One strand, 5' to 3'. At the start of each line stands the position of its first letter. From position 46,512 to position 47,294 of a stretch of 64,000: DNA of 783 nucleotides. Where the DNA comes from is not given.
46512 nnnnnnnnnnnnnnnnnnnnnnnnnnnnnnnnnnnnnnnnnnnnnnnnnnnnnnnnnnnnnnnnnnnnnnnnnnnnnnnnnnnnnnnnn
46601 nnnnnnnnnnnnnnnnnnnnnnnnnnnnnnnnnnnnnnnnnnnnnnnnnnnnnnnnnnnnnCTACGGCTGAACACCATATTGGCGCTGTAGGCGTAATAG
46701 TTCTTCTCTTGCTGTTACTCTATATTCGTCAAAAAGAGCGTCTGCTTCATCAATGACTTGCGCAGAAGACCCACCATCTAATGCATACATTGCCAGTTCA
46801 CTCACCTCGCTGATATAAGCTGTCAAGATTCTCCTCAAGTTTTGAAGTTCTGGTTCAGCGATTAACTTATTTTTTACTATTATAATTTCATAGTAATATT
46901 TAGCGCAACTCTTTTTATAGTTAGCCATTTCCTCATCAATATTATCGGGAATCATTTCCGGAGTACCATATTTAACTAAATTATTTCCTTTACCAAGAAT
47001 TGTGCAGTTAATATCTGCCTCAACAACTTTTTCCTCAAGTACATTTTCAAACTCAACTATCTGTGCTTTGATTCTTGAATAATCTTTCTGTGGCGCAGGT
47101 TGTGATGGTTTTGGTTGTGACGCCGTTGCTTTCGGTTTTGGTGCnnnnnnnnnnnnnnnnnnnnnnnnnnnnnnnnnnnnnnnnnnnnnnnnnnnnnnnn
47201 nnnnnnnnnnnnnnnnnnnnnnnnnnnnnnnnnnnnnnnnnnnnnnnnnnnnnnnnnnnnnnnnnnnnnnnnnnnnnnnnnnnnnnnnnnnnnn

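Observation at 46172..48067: Three-gene cassette on an AT-rich tRNA-Leu-linked island: XRE-HTH regulator, membrane-anchored S1 protease with a novel C-terminal domain, and a single-pass membrane protein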

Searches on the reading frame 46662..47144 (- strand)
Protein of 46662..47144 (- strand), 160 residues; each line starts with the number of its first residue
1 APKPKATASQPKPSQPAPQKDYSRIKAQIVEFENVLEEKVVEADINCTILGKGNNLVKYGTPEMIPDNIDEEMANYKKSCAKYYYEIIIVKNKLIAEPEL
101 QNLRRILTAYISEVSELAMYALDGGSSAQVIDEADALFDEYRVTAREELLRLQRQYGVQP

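Call 10: find_homologous_proteins(query=window:46662-47144:-, max_evalue=0.01)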
Query window:46662-47144:- (160 aa): 13 proteins with E <= 0.01 among 64 candidates.
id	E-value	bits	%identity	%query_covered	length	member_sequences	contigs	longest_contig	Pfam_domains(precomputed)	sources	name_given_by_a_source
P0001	1.2e-39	153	54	91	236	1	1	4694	-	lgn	-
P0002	1.3e-38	150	52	92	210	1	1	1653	-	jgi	jgi:hypothetical protein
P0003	8.3e-38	147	55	92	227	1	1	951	-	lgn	-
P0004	1.6e-37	147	53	92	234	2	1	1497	-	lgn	-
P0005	3.5e-36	142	53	86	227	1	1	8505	-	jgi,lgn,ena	-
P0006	4.9e-36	142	50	99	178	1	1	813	PF00861.28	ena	-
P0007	1.1e-35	141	48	98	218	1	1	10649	-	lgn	-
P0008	9.5e-35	138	50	93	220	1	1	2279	-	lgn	-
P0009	2.3e-32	130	49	86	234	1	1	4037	-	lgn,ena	-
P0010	5.5e-32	129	50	86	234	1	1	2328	-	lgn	-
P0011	2.3e-31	127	49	86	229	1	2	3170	-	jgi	jgi:hypothetical protein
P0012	1.8e-19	88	36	86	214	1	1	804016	-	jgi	jgi:hypothetical protein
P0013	2.9e-19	87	39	84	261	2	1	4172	-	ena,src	-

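Call 12: find_encoding_contigs(protein=P0012, flank=6000, max_places=3)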
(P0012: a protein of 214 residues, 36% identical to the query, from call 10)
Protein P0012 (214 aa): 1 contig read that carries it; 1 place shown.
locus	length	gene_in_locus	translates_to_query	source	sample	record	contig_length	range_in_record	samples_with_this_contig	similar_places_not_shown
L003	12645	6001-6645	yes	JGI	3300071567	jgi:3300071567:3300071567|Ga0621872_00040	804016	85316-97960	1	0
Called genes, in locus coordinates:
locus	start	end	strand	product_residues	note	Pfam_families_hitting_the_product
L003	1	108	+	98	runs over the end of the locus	-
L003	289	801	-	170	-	PF13238:AAA_18 (weak)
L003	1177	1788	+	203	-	-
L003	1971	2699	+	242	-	PF12686:DUF3800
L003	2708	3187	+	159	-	-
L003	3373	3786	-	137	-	PF13564:DoxX_2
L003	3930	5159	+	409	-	PF01471:PG_binding_1 (weak)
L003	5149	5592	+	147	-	-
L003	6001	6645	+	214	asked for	-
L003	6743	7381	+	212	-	-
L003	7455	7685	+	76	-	-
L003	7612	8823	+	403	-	PF13481:AAA_25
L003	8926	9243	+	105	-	-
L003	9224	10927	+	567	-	PF00239:Resolvase, PF07508:Recombinase (weak), PF13408:Zn_ribbon_recom (faint)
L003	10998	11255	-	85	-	PF01541:GIY-YIG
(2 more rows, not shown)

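Call 13: find_encoding_contigs(protein=P0007, flank=6000, max_places=3)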
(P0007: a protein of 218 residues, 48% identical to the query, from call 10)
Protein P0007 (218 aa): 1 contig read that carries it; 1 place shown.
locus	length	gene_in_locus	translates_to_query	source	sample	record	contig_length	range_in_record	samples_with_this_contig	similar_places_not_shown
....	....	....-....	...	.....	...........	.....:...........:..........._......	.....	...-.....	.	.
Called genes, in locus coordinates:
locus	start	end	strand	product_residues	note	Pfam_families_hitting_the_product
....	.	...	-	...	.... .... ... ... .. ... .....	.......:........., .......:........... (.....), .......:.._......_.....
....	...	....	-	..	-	-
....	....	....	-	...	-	-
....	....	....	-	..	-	-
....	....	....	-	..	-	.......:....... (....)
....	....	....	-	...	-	-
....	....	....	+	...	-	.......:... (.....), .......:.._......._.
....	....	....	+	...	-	-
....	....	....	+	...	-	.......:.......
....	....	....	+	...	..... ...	-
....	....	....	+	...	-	-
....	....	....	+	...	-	-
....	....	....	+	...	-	-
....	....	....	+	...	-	-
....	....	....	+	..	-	?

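Call 14: find_encoding_contigs(protein=P0005, flank=6000, max_places=3)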
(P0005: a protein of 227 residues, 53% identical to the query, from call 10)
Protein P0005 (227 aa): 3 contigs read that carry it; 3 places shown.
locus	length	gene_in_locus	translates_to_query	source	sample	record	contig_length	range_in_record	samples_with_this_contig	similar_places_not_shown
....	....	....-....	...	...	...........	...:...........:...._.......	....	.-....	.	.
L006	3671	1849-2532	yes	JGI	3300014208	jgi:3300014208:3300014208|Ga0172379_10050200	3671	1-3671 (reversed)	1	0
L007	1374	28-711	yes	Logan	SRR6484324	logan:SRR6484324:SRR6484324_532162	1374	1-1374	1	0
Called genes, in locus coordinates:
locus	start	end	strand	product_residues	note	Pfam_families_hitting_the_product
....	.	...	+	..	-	?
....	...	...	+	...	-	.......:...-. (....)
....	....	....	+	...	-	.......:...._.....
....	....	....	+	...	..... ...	-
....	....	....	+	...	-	-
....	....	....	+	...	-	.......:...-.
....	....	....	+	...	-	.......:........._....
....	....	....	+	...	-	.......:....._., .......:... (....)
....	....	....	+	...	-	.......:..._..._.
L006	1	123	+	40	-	?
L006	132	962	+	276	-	PF02498:Bro-N (weak)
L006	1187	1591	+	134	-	PF02452:PemK_toxin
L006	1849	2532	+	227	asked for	-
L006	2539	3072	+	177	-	-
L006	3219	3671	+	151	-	?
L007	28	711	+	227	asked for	-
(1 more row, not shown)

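Call 54: predict_structure(alignment_id=A9)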
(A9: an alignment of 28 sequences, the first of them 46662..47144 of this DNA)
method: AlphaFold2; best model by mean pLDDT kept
length: 160 residues; sequences in the alignment: 28
mean_pLDDT: 92.1   pTM: 0.81
mean pLDDT of the five models: 92.1, 92.0, 91.8, 91.3, 91.2
residues with pLDDT >= 90: 139; 70-90: 3; 50-70: 16; < 50: 2
segments of 3 or more residues with pLDDT < 50: none
pLDDT, mean of each block of 10 residues (from residue 1): 54 64 96 97 98 96 95 97 97 94 98 98 98 98 98 95
secondary structure, 60 per line:
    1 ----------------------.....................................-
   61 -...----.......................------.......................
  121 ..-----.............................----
elements in order: H23-59 H69-91 H98-122 H128-156

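Call 58: fold_search(model_id=the predicted structure, library=pdb)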
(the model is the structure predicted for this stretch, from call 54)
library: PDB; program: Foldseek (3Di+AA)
matches with E <= 10: 426; with E <= 0.001: 0
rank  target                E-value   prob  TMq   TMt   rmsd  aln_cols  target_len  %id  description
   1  8tn1_A                6.1e-02  0.92  0.35  0.37   7.3       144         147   19  De novo designed protein binds poly ADP ribose polymerase inhibitors (PARPi) - apo (released 2024-04-24)
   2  9kup_B                2.2e-01  0.91  0.38  0.45   7.3       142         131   18  Crystal structure of MCP2201LBD (released 2025-10-22)
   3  2huj                  2.3e-01  0.66  0.31  0.38   9.4       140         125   14  Crystal structure of a protein of uknown function (NP_471338.1) from Listeria innocua at 1.74 A resolution (released 2006-08-08)
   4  6s18_A                2.4e-01  0.96  0.46  0.50   5.1       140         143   14  Ligand binding domain of the P. putida receptor PcaY_PP in complex with glycerol (released 2020-10-21)
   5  5xsj_L                2.4e-01  0.90  0.34  0.44   7.7       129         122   12  XylFII-LytSN complex (released 2017-08-02)
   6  7wrm_A                2.9e-01  0.87  0.38  0.42   7.3       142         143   18  The malate-bound dimer of chemoreceptor MCP2201 ligand binding domain (released 2023-01-04)
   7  6s38_B                3.1e-01  0.98  0.51  0.59   5.1       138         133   12  Ligand binding domain of the P. putida receptor PcaY_PP in complex with quinate (released 2020-10-21)
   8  4z9j_A                3.4e-01  0.98  0.56  0.56   4.4       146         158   14  Apo-Tar from E. coli (released 2016-07-20)
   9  4k0d_A                3.7e-01  0.44  0.27  0.29   9.1       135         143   18  Periplasmic sensor domain of sensor histidine kinase, Adeh_2942 (released 2013-06-12)
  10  4k0d_B                3.7e-01  0.44  0.27  0.29   9.2       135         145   18  Periplasmic sensor domain of sensor histidine kinase, Adeh_2942 (released 2013-06-12)
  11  6s37_B                3.9e-01  0.98  0.48  0.59   4.7       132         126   13  Ligand binding domain of the P. putida receptor PcaY_PP in complex with salicylic acid (released 2020-10-21)
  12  4f7g_B                3.9e-01  0.91  0.44  0.42   8.5       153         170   14  Crystal structure of talin autoinhibition complex (released 2012-07-04)
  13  2asr                  4.3e-01  0.98  0.58  0.64   4.1       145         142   14  THE THREE-DIMENSIONAL STRUCTURE OF THE ASPARTATE RECEPTOR FROM ESCHERICHIA COLI (released 1994-11-01)
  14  5xua_B                4.3e-01  0.51  0.28  0.32   9.0       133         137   16  The ligand-free dimer of chemoreceptor MCP2201 ligand binding domain (released 2018-06-27)
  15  6db1_B                4.5e-01  0.90  0.45  0.52   6.2       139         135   13  2.0 Angstrom Resolution Crystal Structure of N-Terminal Ligand-Binding Domain of Putative Methyl-Accepting Chemotaxis  (released 2018-05-16)
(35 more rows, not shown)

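Call 97: fold_search(model_id=the predicted structure, library=viral)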
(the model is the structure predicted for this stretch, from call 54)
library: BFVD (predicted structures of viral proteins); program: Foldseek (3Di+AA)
matches with E <= 10: 378; with E <= 0.001: 0
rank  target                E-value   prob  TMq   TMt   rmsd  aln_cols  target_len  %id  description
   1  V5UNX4                1.4e-01  0.93  0.39  0.34  13.0       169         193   15  (no name in the UniProt tables at hand)
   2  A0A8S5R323            1.4e-01  0.93  0.44  0.33  22.9       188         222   10  Zinc-ribbon containing domain protein [Myoviridae sp. ctxi06]
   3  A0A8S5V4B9            1.5e-01  0.98  0.43  0.46   5.1       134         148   14  Nucleoporin [Siphoviridae sp. ctNHg2]
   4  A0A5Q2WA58            1.7e-01  0.94  0.42  0.46   6.7       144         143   14  (no name in the UniProt tables at hand)
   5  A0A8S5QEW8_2          2.0e-01  0.60  0.29  0.10   9.9       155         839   15  Putative tail protein (Fragment) [Siphoviridae sp. ctbvd11]
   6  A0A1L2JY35            2.7e-01  0.98  0.55  0.55   4.1       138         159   13  Uncharacterized protein [Aeribacillus phage AP45]
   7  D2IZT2                2.8e-01  0.96  0.47  0.50   5.3       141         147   11  Terminase small subunit [Enterococcus phage phiFL3A]
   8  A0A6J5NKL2            4.2e-01  0.51  0.35  0.17   9.4       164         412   13  Uncharacterized protein [uncultured Caudovirales phage]
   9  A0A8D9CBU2            4.8e-01  0.60  0.34  0.20  11.8       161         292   13  Uncharacterized protein [uncultured marine phage]
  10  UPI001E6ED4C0         6.2e-01  0.44  0.33  0.31  11.3       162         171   11  (no name look-up for this kind of identifier)
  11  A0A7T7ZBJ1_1          6.2e-01  0.38  0.32  0.11   9.5       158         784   17  (no name in the UniProt tables at hand)
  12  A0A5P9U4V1            6.2e-01  0.25  0.31  0.30   8.0       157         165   12  (no name in the UniProt tables at hand)
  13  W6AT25                7.1e-01  0.57  0.33  0.40   6.8       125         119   10  Uncharacterized protein [Enterobacter phage PG7]
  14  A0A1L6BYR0            7.1e-01  0.38  0.34  0.32  13.0       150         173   13  Membrane protein [Mycobacterium phage MrMagoo]
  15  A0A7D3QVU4            7.5e-01  0.77  0.49  0.18   8.7       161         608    8  Uncharacterized protein [Fadolivirus FV1/VV64]
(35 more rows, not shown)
